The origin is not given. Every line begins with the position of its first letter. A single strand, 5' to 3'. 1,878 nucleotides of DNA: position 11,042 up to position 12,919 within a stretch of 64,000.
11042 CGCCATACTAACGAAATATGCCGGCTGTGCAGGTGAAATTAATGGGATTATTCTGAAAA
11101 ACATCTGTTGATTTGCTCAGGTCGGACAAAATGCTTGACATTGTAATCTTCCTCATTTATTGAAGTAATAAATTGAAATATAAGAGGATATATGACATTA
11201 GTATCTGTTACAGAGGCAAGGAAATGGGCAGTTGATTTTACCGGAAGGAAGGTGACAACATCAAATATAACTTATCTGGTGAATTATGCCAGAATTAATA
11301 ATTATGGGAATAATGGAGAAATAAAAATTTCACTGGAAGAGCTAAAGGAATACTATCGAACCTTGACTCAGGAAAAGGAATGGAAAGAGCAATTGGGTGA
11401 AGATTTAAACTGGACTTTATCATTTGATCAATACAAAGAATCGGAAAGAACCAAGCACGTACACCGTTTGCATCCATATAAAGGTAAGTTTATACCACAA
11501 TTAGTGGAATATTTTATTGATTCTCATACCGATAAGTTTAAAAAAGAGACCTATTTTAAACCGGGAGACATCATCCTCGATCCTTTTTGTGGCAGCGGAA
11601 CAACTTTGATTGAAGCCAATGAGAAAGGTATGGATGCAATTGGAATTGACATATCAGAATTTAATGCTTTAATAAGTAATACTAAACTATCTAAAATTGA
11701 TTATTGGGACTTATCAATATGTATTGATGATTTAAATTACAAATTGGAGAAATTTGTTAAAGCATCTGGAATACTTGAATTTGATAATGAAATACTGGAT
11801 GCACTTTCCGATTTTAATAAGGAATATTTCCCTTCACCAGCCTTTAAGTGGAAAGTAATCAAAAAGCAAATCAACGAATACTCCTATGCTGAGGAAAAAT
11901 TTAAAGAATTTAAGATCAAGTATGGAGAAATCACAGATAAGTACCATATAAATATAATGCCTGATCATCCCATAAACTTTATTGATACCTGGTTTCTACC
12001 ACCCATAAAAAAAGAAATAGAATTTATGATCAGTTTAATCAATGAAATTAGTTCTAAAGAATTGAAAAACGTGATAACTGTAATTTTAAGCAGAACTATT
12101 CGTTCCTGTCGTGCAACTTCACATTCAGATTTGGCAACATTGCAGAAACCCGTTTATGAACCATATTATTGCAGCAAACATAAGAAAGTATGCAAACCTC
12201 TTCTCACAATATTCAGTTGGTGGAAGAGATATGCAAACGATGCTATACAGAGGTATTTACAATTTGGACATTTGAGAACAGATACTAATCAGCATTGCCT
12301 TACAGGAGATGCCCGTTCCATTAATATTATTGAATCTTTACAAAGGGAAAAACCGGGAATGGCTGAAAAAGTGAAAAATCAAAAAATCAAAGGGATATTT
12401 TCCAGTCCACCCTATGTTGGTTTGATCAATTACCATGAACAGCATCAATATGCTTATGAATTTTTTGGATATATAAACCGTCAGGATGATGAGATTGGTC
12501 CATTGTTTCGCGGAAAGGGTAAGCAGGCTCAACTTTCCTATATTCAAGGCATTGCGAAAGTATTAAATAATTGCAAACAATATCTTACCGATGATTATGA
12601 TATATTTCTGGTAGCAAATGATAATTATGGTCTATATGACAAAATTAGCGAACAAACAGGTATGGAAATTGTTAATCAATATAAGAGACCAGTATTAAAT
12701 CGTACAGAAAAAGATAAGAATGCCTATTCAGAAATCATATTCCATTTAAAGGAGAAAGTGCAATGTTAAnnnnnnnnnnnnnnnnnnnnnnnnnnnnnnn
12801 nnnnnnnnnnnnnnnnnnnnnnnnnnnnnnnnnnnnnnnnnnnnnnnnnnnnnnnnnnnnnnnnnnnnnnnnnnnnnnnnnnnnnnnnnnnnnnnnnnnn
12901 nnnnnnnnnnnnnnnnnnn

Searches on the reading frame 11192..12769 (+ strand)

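Call 24: search_protein_families(library=pfam, proteins=[window:11192-12769:+], max_evalue=0.001)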
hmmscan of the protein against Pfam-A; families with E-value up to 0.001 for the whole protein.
window:11192-12769:+ (525 aa): 3 families
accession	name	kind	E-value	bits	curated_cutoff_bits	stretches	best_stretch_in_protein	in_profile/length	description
PF01555.25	N6_N4_Mtase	-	1e-16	62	26.7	1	49-157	116-214/221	DNA methylase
PF01170.24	UPF0020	-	3.1e-06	27.5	22.3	1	122-150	26-54/197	RMKL-like, methyltransferase domain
PF13847.12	Methyltransf_31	-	0.00028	21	27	0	124-187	3-68/145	Methyltransferase domain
